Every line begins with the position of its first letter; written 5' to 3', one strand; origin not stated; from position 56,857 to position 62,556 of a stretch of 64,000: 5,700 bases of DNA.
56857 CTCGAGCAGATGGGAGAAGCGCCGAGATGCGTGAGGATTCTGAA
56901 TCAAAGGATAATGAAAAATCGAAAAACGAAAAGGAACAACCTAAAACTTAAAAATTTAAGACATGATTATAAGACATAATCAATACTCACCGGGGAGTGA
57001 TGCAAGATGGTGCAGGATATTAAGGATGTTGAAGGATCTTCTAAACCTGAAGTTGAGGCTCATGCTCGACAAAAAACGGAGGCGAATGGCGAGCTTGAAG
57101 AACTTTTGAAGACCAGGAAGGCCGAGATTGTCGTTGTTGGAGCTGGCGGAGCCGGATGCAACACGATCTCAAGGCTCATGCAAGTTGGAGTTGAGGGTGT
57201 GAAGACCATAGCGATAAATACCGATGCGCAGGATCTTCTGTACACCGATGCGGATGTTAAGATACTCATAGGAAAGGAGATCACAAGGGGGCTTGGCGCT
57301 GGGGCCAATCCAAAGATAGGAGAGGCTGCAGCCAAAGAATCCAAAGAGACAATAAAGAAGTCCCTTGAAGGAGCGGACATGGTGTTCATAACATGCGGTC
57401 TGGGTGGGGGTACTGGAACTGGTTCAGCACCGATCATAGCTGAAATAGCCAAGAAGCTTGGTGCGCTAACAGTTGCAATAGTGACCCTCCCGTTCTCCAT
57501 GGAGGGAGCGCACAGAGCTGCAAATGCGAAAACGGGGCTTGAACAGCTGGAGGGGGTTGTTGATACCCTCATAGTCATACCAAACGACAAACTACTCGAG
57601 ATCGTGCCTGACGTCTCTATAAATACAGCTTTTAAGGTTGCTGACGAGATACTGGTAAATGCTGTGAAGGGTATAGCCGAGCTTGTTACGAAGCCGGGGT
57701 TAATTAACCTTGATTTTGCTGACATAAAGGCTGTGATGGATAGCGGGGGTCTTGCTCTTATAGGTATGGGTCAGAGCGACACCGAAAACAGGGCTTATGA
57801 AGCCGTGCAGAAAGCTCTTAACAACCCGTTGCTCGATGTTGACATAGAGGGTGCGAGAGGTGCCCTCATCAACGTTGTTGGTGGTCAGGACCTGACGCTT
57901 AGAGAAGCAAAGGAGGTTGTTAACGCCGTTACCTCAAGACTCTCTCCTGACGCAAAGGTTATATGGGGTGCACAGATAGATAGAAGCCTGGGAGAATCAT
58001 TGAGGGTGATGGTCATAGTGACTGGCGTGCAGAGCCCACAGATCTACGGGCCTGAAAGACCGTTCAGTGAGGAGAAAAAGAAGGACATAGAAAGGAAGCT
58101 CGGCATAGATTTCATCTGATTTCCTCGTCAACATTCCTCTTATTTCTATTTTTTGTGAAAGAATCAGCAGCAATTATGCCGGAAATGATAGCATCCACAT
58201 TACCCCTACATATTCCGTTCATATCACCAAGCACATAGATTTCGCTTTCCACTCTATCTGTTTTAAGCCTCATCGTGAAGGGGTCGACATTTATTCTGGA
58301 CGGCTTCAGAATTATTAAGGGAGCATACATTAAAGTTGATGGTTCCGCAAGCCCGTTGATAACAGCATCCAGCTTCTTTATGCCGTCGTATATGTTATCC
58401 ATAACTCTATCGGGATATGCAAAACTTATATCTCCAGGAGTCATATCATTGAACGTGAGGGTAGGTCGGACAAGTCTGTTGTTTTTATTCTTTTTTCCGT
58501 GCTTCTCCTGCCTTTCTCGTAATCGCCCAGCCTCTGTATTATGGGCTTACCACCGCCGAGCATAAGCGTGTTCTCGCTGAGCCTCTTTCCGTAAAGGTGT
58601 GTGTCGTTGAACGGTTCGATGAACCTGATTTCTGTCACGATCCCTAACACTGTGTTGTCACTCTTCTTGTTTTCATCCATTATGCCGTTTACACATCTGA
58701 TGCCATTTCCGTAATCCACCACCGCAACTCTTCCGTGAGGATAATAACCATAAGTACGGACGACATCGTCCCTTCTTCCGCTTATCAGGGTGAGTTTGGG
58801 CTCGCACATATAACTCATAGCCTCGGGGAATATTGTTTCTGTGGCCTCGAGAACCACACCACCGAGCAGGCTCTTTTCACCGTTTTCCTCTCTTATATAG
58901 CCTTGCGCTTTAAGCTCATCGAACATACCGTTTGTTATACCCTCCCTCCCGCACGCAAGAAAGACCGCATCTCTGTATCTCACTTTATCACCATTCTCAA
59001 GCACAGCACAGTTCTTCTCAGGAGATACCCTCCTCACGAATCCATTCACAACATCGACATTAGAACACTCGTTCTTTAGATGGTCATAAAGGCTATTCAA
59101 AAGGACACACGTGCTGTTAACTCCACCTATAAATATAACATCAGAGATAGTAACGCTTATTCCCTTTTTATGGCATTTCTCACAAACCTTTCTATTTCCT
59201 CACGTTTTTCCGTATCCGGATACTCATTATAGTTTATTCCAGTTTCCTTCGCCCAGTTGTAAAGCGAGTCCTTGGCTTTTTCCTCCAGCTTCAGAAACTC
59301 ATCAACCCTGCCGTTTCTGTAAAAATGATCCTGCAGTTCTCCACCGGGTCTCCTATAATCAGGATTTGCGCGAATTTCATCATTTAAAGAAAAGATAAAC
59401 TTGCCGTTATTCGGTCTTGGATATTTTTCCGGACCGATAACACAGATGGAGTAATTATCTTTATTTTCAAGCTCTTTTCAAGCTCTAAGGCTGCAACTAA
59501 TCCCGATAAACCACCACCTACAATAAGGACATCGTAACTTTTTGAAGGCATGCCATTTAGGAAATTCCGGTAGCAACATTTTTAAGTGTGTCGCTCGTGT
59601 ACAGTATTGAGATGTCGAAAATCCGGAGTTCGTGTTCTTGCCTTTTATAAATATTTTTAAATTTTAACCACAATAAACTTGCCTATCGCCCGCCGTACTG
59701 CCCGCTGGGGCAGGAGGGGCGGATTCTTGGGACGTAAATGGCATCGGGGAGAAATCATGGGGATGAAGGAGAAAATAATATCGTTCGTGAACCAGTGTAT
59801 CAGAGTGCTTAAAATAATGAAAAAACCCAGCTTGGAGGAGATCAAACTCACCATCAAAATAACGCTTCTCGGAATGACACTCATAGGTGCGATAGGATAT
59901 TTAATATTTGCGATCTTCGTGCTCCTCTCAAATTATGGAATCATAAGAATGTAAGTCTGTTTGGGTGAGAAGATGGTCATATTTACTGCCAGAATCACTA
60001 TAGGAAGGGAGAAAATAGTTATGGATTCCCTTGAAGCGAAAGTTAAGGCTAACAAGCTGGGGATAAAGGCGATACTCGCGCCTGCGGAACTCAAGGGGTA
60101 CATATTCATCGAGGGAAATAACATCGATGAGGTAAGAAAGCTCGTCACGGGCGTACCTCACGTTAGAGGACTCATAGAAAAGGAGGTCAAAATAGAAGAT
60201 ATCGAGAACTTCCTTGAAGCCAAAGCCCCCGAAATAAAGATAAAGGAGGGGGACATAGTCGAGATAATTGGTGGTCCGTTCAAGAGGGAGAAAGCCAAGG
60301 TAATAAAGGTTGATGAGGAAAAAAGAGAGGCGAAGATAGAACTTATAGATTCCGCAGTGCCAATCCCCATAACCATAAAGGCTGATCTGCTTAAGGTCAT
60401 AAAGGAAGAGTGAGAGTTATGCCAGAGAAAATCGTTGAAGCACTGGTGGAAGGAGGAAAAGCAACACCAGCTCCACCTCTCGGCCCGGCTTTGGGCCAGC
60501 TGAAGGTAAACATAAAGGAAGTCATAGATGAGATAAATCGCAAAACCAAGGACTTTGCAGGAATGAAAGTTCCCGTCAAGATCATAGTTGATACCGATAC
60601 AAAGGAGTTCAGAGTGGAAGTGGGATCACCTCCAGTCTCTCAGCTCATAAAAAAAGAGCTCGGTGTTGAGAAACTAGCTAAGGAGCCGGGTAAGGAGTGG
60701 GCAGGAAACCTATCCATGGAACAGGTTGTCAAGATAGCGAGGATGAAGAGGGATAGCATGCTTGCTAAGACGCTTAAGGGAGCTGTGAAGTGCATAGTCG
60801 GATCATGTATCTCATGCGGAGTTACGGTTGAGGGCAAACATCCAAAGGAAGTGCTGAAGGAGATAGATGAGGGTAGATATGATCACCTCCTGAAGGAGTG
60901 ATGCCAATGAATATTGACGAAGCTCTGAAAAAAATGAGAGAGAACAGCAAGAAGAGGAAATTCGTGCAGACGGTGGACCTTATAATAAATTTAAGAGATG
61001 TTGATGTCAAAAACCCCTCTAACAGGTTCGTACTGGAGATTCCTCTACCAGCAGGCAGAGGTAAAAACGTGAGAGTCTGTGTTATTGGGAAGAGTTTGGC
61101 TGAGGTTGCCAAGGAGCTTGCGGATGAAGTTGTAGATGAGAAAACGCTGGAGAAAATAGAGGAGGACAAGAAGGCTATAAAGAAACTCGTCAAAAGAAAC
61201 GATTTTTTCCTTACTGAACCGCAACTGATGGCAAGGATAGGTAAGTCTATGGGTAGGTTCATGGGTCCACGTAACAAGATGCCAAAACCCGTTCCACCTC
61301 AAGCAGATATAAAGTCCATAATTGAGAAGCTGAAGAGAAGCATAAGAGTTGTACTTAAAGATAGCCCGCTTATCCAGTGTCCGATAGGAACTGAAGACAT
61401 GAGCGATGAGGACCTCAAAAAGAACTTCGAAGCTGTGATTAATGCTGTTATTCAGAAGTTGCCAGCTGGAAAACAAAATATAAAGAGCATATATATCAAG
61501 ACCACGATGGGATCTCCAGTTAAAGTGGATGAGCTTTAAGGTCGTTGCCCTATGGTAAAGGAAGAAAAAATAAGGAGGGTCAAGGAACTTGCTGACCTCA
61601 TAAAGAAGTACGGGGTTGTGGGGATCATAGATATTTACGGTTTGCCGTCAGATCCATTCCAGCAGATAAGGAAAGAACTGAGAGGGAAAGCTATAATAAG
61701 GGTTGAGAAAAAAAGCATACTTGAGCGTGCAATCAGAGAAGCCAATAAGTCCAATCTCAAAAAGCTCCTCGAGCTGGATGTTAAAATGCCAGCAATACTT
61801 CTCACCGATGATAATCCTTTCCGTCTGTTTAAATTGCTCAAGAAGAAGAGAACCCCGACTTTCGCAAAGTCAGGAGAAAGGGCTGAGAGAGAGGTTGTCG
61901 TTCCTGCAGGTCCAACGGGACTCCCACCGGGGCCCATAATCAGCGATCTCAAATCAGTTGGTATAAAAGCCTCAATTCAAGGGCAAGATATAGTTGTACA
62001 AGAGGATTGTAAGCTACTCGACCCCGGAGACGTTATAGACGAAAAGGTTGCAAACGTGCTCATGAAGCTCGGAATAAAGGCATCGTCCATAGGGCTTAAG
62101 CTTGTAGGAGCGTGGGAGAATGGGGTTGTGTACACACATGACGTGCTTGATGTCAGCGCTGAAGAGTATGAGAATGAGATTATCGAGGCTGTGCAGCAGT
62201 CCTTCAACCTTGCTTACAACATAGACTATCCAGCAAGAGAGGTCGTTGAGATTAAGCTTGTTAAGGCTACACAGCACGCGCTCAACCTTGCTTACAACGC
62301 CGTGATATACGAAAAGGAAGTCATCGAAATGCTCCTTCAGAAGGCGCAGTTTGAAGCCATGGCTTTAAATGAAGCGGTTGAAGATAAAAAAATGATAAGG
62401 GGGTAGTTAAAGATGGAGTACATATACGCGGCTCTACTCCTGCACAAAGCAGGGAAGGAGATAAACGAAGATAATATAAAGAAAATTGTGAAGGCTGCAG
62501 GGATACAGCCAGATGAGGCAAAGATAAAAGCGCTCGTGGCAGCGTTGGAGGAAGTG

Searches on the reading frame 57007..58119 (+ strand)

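Call 13: search_protein_families(library=pfam, proteins=[window:57007-58119:+], max_evalue=0.0001)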
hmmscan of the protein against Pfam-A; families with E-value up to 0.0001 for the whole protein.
window:57007-58119:+ (370 aa): 2 families
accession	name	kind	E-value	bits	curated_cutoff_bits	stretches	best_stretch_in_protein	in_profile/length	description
PF00091.31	Tubulin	-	1e-49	169.9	33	1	40-200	1-189/190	Tubulin/FtsZ family, GTPase domain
PF12327.13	FtsZ_C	-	5.8e-36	123.1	27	1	248-342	1-95/95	FtsZ family, C-terminal domain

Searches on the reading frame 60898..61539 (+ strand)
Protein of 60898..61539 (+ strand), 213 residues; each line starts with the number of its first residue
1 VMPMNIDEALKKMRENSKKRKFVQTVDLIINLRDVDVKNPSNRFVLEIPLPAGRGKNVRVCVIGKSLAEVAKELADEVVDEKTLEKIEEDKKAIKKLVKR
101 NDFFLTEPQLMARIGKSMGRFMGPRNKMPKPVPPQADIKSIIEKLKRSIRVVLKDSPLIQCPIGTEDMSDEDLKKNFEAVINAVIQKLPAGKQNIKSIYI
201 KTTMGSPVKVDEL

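Call 13: search_protein_families(library=pfam, proteins=[window:60898-61539:+], max_evalue=0.0001)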
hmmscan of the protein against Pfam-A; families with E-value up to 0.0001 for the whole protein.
window:60898-61539:+ (213 aa): 1 family
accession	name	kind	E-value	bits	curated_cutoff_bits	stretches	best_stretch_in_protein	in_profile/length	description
PF00687.26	Ribosomal_L1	-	2.2e-50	171.4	32.2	1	17-205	4-197/198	Ribosomal protein L1p/L10e family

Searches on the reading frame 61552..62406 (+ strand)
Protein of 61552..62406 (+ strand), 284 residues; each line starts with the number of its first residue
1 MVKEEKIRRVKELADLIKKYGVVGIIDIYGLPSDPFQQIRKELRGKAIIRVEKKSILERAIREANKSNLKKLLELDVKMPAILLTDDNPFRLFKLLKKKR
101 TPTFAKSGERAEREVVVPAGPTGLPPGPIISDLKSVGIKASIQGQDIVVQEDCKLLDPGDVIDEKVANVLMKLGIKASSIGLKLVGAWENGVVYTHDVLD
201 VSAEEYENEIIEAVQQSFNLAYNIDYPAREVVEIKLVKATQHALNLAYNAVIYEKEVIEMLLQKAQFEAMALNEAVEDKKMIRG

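Call 13: search_protein_families(library=pfam, proteins=[window:61552-62406:+], max_evalue=0.0001)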
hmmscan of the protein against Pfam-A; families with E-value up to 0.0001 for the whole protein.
window:61552-62406:+ (284 aa): 2 families
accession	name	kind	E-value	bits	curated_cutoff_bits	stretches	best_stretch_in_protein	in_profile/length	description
PF00466.25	Ribosomal_L10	-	6.3e-18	65.1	22.8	1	1-98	1-97/100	Ribosomal protein L10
PF17777.6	RL10P_insert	-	1.2e-15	57.6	29.1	1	105-175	1-71/71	Insertion domain in 60S ribosomal protein L10P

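Call 73: find_encoding_contigs(protein=window:61552-62406:+, flank=10000, max_places=1)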
Protein window:61552-62406:+ (284 aa): 4 contigs read that carry it; 1 place shown.
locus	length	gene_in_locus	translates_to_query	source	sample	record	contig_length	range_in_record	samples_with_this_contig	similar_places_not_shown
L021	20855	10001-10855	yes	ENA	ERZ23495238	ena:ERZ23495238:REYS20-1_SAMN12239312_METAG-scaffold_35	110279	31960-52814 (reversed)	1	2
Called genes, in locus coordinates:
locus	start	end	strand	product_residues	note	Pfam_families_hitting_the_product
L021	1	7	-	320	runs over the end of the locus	PF03706:LPG_synthase_TM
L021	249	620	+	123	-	-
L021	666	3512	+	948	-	PF00133:tRNA-synt_1, PF01406:tRNA-synt_1e (faint), PF09334:tRNA-synt_1g, PF13603:tRNA-synt_1_2, PF09334:tRNA-synt_1g, PF08264:Anticodon_1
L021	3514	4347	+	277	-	PF06560:GPI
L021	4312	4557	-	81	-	-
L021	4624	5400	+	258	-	PF00254:FKBP_C, PF22199:FKBP26_IF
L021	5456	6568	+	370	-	PF00091:Tubulin, PF12327:FtsZ_C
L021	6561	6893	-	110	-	-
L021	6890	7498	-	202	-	-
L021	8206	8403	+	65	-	-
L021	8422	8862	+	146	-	PF03439:Spt5-NGN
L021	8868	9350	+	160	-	PF03946:Ribosomal_L11_N, PF00298:Ribosomal_L11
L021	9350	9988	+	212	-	PF00687:Ribosomal_L1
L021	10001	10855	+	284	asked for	PF00466:Ribosomal_L10, PF17777:RL10P_insert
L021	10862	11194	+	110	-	PF00428:Ribosomal_60s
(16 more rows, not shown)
